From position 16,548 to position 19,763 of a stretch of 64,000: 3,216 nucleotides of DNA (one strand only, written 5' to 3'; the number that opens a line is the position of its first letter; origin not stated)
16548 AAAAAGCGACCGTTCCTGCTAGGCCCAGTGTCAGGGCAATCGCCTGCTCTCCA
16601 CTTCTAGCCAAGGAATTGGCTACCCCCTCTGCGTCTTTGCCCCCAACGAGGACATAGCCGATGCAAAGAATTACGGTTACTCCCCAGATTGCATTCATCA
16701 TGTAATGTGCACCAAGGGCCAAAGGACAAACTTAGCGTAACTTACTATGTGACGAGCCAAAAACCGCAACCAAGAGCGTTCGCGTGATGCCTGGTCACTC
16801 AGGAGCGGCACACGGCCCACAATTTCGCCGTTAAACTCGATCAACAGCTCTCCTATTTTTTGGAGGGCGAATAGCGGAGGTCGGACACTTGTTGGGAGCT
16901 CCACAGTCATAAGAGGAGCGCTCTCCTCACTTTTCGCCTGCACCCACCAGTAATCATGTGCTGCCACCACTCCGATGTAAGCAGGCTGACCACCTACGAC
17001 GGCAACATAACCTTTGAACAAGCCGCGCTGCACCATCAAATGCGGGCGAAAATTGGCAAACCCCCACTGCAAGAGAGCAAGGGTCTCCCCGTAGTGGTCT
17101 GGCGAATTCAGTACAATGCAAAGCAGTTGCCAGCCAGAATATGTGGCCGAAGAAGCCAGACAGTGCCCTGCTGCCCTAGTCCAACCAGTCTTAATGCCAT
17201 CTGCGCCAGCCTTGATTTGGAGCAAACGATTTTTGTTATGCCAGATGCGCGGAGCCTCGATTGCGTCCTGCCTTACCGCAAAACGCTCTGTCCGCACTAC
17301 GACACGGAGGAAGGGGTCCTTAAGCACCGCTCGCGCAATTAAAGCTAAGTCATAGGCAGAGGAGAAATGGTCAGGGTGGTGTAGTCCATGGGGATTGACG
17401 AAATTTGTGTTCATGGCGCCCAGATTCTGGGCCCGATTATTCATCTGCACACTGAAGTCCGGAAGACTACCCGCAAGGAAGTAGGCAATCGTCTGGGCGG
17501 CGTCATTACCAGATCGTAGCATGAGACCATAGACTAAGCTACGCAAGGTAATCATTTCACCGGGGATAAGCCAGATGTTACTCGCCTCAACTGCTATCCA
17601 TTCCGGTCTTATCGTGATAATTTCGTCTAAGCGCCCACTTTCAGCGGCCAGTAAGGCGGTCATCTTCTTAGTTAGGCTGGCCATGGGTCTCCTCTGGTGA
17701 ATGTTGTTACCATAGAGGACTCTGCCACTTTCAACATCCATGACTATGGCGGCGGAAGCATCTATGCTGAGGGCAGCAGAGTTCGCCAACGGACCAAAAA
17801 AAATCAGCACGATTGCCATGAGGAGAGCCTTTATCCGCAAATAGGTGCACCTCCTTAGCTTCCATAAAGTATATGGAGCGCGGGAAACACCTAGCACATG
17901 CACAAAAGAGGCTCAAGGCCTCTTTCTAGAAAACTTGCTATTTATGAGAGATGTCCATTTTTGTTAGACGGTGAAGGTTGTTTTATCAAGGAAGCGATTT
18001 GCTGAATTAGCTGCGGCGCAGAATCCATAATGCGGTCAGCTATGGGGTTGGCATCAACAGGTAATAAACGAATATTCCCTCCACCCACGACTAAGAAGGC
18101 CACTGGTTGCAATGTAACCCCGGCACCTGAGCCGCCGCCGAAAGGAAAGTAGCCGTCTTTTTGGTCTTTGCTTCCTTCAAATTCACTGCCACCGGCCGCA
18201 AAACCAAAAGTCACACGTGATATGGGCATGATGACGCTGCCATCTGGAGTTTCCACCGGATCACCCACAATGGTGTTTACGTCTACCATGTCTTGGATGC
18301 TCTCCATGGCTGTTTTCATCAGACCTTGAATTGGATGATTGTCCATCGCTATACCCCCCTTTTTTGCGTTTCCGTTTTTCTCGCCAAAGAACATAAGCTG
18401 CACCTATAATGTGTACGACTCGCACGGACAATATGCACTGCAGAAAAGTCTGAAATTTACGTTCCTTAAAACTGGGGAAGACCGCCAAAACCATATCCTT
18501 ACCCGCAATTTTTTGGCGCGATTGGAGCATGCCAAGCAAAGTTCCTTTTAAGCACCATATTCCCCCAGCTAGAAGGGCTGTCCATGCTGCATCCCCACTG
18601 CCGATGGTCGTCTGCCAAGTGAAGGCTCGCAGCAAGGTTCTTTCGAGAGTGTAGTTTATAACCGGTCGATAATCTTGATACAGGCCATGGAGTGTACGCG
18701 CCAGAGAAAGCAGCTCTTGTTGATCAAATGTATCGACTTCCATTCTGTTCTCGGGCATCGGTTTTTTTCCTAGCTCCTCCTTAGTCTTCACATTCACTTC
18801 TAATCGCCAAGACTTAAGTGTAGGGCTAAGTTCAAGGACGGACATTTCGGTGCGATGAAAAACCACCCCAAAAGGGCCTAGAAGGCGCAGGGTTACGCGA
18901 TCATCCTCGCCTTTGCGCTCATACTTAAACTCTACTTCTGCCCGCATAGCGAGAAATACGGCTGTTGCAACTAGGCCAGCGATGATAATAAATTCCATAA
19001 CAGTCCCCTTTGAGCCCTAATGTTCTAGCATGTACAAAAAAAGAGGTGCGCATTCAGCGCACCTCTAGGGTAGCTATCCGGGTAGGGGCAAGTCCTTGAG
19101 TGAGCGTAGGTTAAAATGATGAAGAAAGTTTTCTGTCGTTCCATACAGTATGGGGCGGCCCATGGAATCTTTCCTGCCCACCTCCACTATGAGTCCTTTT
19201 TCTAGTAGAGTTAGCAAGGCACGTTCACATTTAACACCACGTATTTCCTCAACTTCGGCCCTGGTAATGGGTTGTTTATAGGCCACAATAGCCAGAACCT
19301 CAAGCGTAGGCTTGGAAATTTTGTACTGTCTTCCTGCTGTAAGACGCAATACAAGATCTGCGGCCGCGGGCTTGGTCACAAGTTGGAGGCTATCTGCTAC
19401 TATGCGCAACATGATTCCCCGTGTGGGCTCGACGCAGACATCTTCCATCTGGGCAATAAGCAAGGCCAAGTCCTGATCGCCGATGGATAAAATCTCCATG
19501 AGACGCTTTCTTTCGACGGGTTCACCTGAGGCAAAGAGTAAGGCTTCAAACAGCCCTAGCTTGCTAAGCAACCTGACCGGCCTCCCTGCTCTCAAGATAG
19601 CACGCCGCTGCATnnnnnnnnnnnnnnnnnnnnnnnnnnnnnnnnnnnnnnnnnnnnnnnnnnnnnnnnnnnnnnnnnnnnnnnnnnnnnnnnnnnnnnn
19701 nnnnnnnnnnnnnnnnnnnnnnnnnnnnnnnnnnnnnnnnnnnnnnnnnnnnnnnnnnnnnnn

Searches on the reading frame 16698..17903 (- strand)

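Call 33: search_protein_families(library=pfam, max_evalue=0.00001, proteins=[window:16698-17903:-])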
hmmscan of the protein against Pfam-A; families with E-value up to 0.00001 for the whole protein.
window:16698-17903:- (401 aa): 2 families
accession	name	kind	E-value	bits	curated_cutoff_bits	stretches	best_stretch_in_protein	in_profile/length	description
PF00768.25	Peptidase_S11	-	2e-57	194.9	27.6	1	44-267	7-237/239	D-alanyl-D-alanine carboxypeptidase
PF07943.18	PBP5_C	-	4.8e-06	27.1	21.2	1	285-372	1-88/91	Penicillin-binding protein 5, C-terminal domain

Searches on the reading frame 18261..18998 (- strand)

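Call 33: search_protein_families(library=pfam, max_evalue=0.00001, proteins=[window:18261-18998:-])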
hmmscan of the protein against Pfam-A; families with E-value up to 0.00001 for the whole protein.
window:18261-18998:- (245 aa): 1 family
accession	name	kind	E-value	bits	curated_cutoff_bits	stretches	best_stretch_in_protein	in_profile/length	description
PF11167.13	DUF2953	-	1.1e-14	54.7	22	1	130-184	1-53/53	Protein of unknown function (DUF2953)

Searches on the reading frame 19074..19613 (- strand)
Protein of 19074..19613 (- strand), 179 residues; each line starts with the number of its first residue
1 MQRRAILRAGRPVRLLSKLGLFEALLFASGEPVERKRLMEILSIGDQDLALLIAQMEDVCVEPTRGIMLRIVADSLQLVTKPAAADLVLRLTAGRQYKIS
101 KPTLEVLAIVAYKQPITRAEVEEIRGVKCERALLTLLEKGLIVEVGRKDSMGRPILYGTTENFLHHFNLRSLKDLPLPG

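Call 33: search_protein_families(library=pfam, max_evalue=0.00001, proteins=[window:19074-19613:-])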
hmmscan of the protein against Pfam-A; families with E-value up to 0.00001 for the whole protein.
window:19074-19613:- (179 aa): 1 family
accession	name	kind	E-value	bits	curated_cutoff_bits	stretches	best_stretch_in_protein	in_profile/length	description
PF04079.22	SMC_ScpB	-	1.9e-50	171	27.4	1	22-176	3-158/160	Segregation and condensation complex subunit ScpB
